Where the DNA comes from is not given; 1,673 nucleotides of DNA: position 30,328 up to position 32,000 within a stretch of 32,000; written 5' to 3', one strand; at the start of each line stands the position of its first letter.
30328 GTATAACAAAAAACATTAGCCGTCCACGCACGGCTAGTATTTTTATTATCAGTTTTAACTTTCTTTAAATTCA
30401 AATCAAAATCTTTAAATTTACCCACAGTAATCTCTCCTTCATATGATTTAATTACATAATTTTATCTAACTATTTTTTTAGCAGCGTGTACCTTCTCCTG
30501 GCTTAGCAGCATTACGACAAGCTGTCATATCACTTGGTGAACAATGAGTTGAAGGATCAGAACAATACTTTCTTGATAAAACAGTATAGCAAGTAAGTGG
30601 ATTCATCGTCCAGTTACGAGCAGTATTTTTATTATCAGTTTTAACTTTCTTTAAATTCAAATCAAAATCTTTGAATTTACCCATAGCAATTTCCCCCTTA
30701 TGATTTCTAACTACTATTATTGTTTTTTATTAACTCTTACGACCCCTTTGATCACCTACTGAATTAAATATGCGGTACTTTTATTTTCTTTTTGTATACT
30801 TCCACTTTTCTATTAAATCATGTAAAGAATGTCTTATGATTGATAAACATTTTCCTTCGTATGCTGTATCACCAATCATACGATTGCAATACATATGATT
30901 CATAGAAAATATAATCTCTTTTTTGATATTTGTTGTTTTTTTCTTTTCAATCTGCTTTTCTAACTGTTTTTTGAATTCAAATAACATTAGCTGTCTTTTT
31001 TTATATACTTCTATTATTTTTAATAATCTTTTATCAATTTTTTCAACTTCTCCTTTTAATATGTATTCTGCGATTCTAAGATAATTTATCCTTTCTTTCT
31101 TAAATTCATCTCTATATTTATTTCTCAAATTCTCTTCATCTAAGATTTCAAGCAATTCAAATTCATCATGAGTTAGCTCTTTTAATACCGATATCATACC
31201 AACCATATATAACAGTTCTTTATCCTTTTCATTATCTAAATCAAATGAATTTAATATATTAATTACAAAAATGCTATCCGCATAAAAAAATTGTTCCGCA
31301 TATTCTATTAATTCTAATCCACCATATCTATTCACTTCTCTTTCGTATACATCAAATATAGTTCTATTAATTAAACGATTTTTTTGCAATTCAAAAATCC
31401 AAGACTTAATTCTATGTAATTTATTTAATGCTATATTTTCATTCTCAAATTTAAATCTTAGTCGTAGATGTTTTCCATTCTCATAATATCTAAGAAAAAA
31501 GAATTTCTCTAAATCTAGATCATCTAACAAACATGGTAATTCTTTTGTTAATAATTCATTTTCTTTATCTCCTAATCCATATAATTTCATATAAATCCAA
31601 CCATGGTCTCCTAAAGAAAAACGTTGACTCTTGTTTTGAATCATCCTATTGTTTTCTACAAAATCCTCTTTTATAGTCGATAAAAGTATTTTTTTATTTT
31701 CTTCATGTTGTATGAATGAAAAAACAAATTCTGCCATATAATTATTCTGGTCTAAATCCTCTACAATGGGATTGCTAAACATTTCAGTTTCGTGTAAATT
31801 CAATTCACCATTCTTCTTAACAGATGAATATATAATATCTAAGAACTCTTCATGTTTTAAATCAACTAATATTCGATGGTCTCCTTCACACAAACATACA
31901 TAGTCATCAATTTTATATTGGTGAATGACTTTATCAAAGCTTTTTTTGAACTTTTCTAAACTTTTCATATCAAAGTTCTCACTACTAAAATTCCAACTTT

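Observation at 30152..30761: Perfect 25-bp inverted repeat exactly brackets the two lanA genes (candidate invertible precursor cassette or RNA processing stalk)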

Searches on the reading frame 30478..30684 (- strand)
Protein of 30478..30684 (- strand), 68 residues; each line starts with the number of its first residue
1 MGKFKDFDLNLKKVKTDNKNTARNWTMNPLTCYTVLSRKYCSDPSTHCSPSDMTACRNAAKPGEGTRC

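Call 7: search_protein_families(library=pfam, proteins=[window:30478-30684:-], max_evalue=0.01)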
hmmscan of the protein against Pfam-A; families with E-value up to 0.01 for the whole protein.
window:30478-30684:- (68 aa): 0 families

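Call 8: search_protein_families(library=ncbifam, proteins=[window:30478-30684:-], max_evalue=0.01)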
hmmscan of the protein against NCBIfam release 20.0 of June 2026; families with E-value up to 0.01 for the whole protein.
window:30478-30684:- (68 aa): 0 families

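Call 9: find_encoding_contigs(protein=window:30478-30684:-, flank=6000, max_places=10)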
Protein window:30478-30684:- (68 aa): no gene with exactly this product is on record in the collection.

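Call 13: find_homologous_proteins(query=window:30478-30684:-, max_evalue=0.001)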
Query window:30478-30684:- (68 aa): 3 proteins with E <= 0.001 among 3 candidates.
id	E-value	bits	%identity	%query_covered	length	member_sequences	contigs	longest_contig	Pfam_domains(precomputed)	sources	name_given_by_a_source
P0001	4.7e-41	155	100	100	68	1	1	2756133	-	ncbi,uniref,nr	ncbi:hypothetical protein [Crassaminicella indica]|uniref:Uncharacterized protein n=1 Tax=Crassamini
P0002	3.2e-30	121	81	100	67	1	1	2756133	-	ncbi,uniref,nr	ncbi:hypothetical protein [Crassaminicella indica]|uniref:Uncharacterized protein n=1 Tax=Crassamini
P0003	7.0e-21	91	66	100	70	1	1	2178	-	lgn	-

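Call 14: find_encoding_contigs(protein=P0003, flank=6000, max_places=10)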
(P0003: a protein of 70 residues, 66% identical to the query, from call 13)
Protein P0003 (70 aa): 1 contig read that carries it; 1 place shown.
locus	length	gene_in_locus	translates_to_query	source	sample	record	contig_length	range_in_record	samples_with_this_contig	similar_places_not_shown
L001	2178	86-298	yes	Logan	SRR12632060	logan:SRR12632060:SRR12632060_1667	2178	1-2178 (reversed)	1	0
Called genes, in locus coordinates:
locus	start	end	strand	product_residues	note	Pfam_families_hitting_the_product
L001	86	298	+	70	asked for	-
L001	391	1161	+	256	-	PF02517:Rce1-like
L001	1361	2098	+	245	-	PF02525:Flavodoxin_2, PF03358:FMN_red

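Call 15: find_encoding_contigs(protein=P0001, flank=10000, max_places=10)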
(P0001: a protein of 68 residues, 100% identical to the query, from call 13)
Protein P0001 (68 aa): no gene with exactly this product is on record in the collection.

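Call 26: find_homologous_proteins(query=A1, max_evalue=0.01)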
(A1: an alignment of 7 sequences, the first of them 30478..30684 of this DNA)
Query A1 (7 sequences) (68 aa, profile of the alignment): 31 proteins with E <= 0.01 among 155 candidates.
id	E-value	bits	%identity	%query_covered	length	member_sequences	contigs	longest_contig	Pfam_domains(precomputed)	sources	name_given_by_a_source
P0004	7.8e-31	124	43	100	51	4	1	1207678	-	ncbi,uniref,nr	ncbi:hypothetical protein KQI86_05240 [Clostridium sp. MSJ-11]|uniref:Lantibiotic n=1 Tax=Clostridiu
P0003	1.5e-27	113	66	100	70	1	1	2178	-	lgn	-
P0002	3.0e-27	112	81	100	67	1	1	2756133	-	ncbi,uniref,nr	ncbi:hypothetical protein [Crassaminicella indica]|uniref:Uncharacterized protein n=1 Tax=Crassamini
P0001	3.1e-27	112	100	100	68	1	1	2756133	-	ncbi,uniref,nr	ncbi:hypothetical protein [Crassaminicella indica]|uniref:Uncharacterized protein n=1 Tax=Crassamini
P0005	6.1e-22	95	53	100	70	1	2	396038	-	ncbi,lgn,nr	ncbi:hypothetical protein JOC70_001889 [Clostridium pascui]|nr:hypothetical protein [Clostridium pas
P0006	3.2e-19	87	58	100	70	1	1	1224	-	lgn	-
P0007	8.2e-19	85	54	100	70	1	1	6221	-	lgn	-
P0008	3.0e-15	74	49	100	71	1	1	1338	-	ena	-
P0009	6.6e-14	70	51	100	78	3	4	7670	-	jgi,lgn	-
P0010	4.4e-13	67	46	100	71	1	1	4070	-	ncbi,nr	ncbi:MAG: hypothetical protein GX053_08390 [Tissierella sp.]|nr:hypothetical protein [Tissierella sp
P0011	2.4e-11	62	43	100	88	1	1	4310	-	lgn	-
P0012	1.3e-8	53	33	100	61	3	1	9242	-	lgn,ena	-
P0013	1.0e-7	50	46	84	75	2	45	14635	-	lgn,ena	-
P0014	1.4e-7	50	36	82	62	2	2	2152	-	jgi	jgi:hypothetical protein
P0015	2.1e-7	49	39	100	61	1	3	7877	-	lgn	-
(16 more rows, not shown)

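Call 28: find_encoding_contigs(protein=P0005, flank=5000, max_places=4)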
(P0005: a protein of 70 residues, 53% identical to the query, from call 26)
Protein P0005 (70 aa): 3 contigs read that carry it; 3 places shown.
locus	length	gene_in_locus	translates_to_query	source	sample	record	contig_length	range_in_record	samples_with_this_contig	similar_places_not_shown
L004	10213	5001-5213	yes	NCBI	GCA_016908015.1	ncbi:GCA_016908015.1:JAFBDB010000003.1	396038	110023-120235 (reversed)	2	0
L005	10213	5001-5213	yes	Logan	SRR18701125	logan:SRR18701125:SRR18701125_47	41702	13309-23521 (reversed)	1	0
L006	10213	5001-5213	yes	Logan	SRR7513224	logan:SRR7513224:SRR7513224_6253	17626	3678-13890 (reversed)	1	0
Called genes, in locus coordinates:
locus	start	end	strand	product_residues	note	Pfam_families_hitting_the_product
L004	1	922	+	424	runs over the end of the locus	PF14501:HATPase_c_5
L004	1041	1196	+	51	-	-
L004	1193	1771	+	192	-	PF04647:AgrB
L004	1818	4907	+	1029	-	PF04738:Lant_dehydr_N, PF14028:Lant_dehydr_C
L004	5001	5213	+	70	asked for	-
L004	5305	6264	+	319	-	PF02517:Rce1-like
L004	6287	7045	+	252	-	PF02525:Flavodoxin_2, PF03358:FMN_red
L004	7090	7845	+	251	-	PF02525:Flavodoxin_2 (weak), PF03358:FMN_red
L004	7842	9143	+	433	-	PF05147:LANC_like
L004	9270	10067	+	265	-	PF05857:TraX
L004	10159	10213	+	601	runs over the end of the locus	PF00664:ABC_membrane (weak), PF00005:ABC_tran, PF02463:SMC_N (weak)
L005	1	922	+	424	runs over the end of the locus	PF14501:HATPase_c_5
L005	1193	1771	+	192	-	PF04647:AgrB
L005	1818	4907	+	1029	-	PF04738:Lant_dehydr_N, PF14028:Lant_dehydr_C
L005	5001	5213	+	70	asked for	-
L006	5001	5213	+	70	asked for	-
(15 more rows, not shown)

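Call 29: find_encoding_contigs(protein=P0007, flank=5000, max_places=4)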
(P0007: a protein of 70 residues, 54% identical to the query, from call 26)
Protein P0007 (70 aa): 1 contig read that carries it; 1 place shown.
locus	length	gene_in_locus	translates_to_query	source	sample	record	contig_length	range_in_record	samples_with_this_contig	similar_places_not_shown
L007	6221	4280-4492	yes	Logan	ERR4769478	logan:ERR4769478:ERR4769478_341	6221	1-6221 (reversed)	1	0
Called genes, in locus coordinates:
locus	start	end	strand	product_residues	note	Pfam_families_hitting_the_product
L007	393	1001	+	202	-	PF12822:ECF_trnsprt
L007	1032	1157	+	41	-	-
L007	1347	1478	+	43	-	-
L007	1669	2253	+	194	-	PF04647:AgrB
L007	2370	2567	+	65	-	-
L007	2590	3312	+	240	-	PF00072:Response_reg, PF04397:LytTR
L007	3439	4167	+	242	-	PF04738:Lant_dehydr_N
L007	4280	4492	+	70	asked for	-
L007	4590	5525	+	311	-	PF02517:Rce1-like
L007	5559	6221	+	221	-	?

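Call 34: find_encoding_contigs(protein=P0009, flank=4000, max_places=4)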
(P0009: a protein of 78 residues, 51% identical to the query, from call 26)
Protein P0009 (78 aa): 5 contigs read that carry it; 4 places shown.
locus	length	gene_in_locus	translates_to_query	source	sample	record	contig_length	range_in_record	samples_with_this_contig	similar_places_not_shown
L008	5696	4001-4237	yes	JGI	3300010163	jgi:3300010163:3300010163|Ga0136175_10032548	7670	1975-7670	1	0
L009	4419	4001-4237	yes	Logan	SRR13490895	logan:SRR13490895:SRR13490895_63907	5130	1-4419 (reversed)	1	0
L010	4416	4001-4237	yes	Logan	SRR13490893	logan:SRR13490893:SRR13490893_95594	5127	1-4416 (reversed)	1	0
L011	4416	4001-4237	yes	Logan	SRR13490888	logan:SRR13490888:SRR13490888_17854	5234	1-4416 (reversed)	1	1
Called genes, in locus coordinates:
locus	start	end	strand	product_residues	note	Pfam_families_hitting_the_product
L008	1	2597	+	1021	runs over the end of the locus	PF04738:Lant_dehydr_N, PF14028:Lant_dehydr_C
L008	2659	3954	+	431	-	PF05147:LANC_like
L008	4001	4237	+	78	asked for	-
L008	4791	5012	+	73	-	-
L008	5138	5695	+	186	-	?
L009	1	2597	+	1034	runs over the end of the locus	PF04738:Lant_dehydr_N, PF14028:Lant_dehydr_C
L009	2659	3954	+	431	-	PF05147:LANC_like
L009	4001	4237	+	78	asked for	-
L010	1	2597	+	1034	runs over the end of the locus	PF04738:Lant_dehydr_N, PF14028:Lant_dehydr_C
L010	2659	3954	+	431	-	PF05147:LANC_like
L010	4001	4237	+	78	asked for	-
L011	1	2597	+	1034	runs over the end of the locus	PF04738:Lant_dehydr_N, PF14028:Lant_dehydr_C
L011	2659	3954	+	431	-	PF05147:LANC_like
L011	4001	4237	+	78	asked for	-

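Call 35: find_encoding_contigs(protein=P0010, flank=4000, max_places=3)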
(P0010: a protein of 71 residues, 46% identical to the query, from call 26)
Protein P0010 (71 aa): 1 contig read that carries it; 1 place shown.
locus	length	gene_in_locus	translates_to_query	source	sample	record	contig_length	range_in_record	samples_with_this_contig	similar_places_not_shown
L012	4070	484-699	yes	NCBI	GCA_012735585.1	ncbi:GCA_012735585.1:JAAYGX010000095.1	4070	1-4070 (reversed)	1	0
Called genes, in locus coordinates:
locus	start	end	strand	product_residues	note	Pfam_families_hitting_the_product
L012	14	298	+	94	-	-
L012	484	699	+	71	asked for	-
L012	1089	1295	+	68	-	PF02517:Rce1-like (weak)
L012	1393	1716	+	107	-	-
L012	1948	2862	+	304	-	PF02517:Rce1-like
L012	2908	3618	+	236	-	PF00072:Response_reg, PF04397:LytTR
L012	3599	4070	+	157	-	?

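Call 36: find_encoding_contigs(protein=P0011, flank=4000, max_places=3)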
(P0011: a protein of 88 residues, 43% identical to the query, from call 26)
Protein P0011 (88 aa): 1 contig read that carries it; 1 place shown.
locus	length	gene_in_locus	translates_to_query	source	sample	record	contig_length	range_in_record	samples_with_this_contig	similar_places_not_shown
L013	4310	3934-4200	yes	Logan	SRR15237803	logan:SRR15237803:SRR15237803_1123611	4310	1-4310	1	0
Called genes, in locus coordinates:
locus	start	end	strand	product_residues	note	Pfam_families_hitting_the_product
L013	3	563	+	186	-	?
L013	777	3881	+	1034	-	PF04738:Lant_dehydr_N, PF14028:Lant_dehydr_C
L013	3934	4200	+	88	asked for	-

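Call 42: find_related_loci(query=A3, collection=metagenome_contigs, flank=3000)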
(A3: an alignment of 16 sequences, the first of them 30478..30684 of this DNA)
Query A3 (68 aa) in metagenome_contigs; peptide patterns used: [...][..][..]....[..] (x = any residue, [..] = any of these).
600 stretches matched a pattern (row limit reached: there are more); 3 encode a relative of the query (tblastn E <= 1e-3); 3 distinct loci.
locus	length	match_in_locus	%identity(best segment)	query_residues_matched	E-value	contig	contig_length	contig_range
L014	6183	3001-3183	36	1-68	9e-9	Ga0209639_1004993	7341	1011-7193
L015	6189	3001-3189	36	1-56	5e-7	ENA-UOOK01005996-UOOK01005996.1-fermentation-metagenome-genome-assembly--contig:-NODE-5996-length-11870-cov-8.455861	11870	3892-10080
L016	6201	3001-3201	39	1-56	2e-6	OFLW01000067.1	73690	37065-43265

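Call 49: find_encoding_contigs(protein=P0006, flank=1500, max_places=3)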
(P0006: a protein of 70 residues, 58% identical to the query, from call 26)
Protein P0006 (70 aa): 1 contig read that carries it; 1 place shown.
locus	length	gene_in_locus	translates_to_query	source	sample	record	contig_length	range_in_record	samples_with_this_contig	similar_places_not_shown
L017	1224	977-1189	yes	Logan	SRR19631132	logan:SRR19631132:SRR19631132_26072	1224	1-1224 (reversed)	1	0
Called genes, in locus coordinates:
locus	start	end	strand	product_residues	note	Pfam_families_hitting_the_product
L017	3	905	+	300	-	?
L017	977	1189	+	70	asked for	-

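Call 50: find_encoding_contigs(protein=P0008, flank=1500, max_places=3)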
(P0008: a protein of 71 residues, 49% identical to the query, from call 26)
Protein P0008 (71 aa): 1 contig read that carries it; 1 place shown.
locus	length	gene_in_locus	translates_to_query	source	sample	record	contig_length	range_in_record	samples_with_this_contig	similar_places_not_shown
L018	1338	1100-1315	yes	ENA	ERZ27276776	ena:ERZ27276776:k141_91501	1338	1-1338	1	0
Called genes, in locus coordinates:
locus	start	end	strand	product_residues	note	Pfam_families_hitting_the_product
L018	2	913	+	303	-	?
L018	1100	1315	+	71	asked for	-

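Call 72: find_related_loci(query=A3, collection=viral_contigs, flank=2000)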
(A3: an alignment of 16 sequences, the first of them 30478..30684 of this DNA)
Query A3 (68 aa) in viral_contigs; peptide patterns used: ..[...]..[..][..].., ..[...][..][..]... (x = any residue, [..] = any of these).
267 stretches matched a pattern, but none encodes a relative of the query by tblastn (E <= 1e-3).

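Call 73: search_dna_similar(query=window:30478-30684:-, collection=plasmids, mode=protein, max_evalue=0.001)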
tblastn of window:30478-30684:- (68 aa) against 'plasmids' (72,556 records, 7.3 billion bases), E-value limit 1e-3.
No match.

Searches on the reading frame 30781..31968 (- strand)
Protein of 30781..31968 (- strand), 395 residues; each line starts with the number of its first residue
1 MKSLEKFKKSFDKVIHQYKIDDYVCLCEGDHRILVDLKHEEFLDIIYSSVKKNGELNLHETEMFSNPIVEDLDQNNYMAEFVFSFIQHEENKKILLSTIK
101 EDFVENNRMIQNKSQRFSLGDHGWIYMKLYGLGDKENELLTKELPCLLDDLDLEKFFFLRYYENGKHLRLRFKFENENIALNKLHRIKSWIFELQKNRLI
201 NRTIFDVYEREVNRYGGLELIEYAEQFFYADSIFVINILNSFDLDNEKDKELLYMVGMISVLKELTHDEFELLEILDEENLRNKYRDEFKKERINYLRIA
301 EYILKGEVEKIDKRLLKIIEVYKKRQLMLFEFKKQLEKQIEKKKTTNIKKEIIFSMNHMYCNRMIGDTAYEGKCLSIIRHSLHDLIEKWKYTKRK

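Call 7: search_protein_families(library=pfam, proteins=[window:30781-31968:-], max_evalue=0.01)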
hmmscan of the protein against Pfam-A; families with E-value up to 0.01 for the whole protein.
window:30781-31968:- (395 aa): 2 families
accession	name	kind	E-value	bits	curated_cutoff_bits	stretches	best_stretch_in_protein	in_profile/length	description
PF14028.11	Lant_dehydr_C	-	2.9e-42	146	24.4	1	124-378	1-251/255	Lantibiotic biosynthesis dehydratase C-term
PF04738.18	Lant_dehydr_N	-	0.0066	15.1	28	1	5-41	608-644/649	Lantibiotic dehydratase, N terminus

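Call 8: search_protein_families(library=ncbifam, proteins=[window:30781-31968:-], max_evalue=0.01)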
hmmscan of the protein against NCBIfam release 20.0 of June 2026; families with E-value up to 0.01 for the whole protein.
window:30781-31968:- (395 aa): 1 family
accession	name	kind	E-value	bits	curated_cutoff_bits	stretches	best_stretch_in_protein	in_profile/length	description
TIGR03891.1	thiopep_ocin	subfamily_domain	1.7e-50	172.4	48.45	1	124-381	1-262/263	thiopeptide-type bacteriocin biosynthesis protein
